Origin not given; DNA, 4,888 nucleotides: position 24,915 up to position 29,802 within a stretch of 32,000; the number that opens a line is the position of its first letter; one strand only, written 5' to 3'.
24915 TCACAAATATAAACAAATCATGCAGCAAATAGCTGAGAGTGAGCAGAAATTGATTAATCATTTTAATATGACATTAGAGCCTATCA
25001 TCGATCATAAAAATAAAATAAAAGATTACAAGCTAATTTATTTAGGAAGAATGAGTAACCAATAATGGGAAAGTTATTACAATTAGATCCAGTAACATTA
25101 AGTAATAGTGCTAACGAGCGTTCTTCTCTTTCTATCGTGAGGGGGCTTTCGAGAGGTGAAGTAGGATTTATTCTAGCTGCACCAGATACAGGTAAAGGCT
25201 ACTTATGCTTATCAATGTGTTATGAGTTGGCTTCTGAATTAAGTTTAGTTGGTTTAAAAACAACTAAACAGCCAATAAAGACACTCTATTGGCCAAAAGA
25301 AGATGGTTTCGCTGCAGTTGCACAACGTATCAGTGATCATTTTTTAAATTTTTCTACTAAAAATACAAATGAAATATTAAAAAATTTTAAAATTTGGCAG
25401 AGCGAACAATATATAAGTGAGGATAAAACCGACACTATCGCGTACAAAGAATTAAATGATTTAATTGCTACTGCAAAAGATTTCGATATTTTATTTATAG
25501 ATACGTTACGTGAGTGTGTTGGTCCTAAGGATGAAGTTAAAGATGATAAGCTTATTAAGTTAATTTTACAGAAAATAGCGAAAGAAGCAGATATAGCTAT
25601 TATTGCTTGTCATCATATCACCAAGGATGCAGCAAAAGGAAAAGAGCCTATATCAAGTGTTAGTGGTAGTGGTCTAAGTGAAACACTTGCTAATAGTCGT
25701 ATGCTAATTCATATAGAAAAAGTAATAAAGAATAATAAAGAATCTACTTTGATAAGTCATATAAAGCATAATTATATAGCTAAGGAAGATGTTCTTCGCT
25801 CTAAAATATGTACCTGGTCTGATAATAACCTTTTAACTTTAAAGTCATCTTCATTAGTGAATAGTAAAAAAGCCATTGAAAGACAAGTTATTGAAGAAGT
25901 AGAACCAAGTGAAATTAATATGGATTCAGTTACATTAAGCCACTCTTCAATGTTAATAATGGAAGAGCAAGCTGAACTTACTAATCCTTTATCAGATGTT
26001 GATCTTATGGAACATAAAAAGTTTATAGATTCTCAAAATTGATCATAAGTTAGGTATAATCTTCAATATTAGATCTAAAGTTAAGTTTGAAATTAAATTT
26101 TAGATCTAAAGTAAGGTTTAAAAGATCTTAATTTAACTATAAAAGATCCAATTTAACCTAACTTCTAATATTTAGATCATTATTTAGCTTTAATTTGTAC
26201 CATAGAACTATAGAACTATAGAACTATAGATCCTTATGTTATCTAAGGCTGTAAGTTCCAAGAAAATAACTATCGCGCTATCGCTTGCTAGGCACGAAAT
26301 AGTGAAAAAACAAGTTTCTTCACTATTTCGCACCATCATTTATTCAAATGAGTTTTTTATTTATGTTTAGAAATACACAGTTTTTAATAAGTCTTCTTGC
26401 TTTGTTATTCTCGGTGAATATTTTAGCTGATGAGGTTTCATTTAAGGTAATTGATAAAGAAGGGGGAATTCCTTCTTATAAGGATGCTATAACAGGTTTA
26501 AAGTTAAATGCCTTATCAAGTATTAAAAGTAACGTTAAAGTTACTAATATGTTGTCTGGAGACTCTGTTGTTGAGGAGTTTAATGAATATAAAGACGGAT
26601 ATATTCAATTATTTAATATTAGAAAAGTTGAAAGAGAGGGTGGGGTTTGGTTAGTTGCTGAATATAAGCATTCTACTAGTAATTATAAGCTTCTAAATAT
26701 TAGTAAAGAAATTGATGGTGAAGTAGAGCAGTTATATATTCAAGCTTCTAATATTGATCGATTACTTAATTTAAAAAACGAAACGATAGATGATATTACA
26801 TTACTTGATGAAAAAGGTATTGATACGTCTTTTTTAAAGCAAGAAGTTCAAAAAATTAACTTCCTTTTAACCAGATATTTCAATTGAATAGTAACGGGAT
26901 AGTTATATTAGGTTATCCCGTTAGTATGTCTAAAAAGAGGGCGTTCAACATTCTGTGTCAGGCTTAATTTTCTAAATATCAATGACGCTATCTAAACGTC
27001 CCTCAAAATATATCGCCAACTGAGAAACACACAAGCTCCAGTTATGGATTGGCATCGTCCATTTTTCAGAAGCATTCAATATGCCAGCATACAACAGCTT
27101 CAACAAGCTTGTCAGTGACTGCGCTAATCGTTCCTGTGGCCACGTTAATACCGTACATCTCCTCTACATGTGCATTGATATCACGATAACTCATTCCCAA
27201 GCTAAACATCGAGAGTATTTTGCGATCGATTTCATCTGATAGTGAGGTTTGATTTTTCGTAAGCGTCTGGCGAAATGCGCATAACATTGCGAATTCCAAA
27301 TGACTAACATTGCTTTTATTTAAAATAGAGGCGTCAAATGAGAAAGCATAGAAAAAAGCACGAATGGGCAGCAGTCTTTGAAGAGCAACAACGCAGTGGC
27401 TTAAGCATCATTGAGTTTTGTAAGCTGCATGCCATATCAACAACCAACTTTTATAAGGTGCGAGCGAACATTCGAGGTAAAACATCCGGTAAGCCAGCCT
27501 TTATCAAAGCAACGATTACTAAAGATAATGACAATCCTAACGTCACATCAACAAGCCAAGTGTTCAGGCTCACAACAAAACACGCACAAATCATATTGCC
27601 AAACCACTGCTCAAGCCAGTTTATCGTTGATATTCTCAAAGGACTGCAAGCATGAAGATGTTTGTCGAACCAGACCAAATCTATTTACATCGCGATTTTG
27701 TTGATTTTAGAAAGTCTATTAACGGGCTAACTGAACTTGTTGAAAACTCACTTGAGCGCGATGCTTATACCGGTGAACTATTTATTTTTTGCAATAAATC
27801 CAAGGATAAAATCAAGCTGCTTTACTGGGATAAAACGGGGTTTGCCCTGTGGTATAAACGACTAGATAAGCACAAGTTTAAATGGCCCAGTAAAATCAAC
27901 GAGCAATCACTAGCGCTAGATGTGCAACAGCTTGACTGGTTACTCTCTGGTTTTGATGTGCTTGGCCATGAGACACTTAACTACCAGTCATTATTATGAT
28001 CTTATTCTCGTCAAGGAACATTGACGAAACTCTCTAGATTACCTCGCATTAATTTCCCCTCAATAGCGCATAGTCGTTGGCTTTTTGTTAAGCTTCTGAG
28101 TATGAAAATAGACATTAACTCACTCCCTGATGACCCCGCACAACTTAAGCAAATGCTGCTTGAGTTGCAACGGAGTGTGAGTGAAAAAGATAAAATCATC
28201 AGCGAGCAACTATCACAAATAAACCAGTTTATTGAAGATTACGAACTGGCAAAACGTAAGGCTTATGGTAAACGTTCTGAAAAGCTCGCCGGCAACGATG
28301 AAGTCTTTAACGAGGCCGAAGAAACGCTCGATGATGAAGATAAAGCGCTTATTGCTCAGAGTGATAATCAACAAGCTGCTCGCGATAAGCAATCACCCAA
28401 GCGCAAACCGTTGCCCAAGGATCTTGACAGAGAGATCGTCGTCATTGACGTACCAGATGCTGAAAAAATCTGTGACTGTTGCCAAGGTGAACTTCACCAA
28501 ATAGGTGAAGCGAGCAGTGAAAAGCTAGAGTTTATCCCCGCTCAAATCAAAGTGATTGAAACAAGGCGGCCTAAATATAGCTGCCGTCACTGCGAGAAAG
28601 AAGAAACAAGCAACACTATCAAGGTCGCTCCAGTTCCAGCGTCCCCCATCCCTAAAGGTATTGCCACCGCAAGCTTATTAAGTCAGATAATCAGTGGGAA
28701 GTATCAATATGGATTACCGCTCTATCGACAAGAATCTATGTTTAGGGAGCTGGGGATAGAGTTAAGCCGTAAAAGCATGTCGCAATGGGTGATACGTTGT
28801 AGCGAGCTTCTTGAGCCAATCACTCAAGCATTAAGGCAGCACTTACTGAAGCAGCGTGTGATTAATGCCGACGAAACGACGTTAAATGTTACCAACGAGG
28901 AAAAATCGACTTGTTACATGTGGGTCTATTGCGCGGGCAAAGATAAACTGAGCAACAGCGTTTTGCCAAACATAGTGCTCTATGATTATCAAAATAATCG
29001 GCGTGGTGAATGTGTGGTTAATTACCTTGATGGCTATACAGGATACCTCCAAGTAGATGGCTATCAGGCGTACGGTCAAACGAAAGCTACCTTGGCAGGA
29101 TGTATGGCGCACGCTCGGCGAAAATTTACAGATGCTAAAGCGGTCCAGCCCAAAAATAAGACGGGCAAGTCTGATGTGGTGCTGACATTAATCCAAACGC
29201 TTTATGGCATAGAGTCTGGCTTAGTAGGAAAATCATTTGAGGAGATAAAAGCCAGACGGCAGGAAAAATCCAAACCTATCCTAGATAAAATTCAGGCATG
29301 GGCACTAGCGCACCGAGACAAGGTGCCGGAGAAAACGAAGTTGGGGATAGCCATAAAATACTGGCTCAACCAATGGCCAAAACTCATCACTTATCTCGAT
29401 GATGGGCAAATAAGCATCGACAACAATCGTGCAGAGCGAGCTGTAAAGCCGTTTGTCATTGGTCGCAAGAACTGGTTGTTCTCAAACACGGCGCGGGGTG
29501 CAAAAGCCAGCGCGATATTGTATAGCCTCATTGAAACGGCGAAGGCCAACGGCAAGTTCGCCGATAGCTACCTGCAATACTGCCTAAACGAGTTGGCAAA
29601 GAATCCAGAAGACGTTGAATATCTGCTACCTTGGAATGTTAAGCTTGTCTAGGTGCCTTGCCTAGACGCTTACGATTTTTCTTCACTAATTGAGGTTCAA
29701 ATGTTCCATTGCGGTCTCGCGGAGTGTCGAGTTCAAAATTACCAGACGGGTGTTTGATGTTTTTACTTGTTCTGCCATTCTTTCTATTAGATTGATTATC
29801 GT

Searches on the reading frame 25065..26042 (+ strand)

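Call 52: search_protein_families(library=pfam, proteins=[window:25065-26042:+], max_evalue=0.001)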
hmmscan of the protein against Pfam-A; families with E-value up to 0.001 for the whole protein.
window:25065-26042:+ (325 aa): 1 family
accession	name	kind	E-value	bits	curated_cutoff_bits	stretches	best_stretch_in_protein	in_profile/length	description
PF13481.12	AAA_25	-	3.5e-17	63.1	27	1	7-189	7-194/195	AAA domain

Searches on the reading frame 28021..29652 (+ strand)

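Call 52: search_protein_families(library=pfam, proteins=[window:28021-29652:+], max_evalue=0.001)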
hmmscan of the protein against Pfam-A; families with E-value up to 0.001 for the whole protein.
window:28021-29652:+ (543 aa): 4 families
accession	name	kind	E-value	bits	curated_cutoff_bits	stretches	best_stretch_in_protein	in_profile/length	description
PF03050.20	DDE_Tnp_IS66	-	3e-97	325.9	23.1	1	212-495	1-283/284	Transposase IS66 family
PF13005.12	zf-IS66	-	3.2e-18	66.3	27.3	1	148-192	1-46/46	zinc-finger binding domain of transposase IS66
PF13007.12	LZ_Tnp_IS66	-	1.3e-09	39.1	22.9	1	73-140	5-71/71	Transposase C of IS166 homeodomain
PF13817.11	DDE_Tnp_IS66_C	-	1.6e-07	31.8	30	1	502-538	1-39/39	IS66 C-terminal element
